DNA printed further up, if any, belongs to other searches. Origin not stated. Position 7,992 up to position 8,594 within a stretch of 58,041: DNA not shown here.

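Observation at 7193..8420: Duplicated N-terminal module with swapped catalytic heads in two tandem single-gene cassettes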

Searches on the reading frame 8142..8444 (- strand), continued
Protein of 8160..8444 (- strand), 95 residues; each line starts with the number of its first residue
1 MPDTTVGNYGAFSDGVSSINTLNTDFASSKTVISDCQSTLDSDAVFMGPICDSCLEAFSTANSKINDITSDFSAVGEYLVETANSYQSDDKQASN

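Call 80: search_protein_representatives(alignment_id=A7)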
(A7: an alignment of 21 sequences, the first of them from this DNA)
Query: 21 sequences, 101 profile positions. Proteins with E-value up to 0.001 (for the whole library): 248; up to 1e-10: 156; up to 1e-30: 1. The best 150 are listed.
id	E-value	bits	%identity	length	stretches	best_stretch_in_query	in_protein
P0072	5.0e-31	123.1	-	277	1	1-99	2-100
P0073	2.7e-30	120.8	-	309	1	1-99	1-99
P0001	4.4e-30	120.1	-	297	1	1-100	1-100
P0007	1.2e-29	118.7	-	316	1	1-100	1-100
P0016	1.4e-29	118.5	-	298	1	1-100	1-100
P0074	4.3e-29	116.9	-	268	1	1-99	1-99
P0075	1.3e-28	115.4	-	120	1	1-99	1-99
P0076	1.6e-28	115.1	-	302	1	1-99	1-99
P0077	4.6e-28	113.6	-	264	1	1-100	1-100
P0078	4.8e-28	113.6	-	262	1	1-99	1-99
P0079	1.2e-27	112.3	-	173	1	1-98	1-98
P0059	1.8e-27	111.7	-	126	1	2-98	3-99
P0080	3.0e-27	111.0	-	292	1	1-100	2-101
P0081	3.2e-27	110.9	-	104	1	1-99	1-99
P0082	3.4e-27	110.9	-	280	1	1-97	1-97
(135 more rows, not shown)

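Call 88: find_related_loci(query=window:8160-8444:-, collection=metagenome_contigs, flank=7000)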
Query window:8160-8444:- (95 aa) in metagenome_contigs; peptide patterns used: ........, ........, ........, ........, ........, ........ (x = any residue, [..] = any of these).
230 stretches matched a pattern; 12 encode a relative of the query (tblastn E <= 1e-3); 12 distinct loci.
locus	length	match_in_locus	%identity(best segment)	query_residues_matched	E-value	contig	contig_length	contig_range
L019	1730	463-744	46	1-94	8e-27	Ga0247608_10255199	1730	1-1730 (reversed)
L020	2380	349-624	41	2-93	5e-22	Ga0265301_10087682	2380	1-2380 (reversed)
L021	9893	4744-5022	38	1-93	3e-21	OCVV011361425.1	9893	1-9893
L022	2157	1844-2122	37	1-93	6e-21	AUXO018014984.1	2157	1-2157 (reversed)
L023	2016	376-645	37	1-90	2e-20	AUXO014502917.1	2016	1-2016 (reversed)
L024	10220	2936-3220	36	1-95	4e-20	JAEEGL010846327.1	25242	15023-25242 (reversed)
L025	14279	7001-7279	37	1-93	4e-20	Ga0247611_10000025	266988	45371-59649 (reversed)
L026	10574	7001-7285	36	1-95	3e-19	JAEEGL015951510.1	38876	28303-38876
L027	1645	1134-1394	33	7-93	4e-16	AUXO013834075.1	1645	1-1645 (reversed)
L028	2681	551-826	32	3-94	4e-14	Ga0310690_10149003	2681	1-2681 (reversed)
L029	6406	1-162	43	40-93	4e-13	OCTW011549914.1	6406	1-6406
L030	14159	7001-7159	40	42-94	2e-10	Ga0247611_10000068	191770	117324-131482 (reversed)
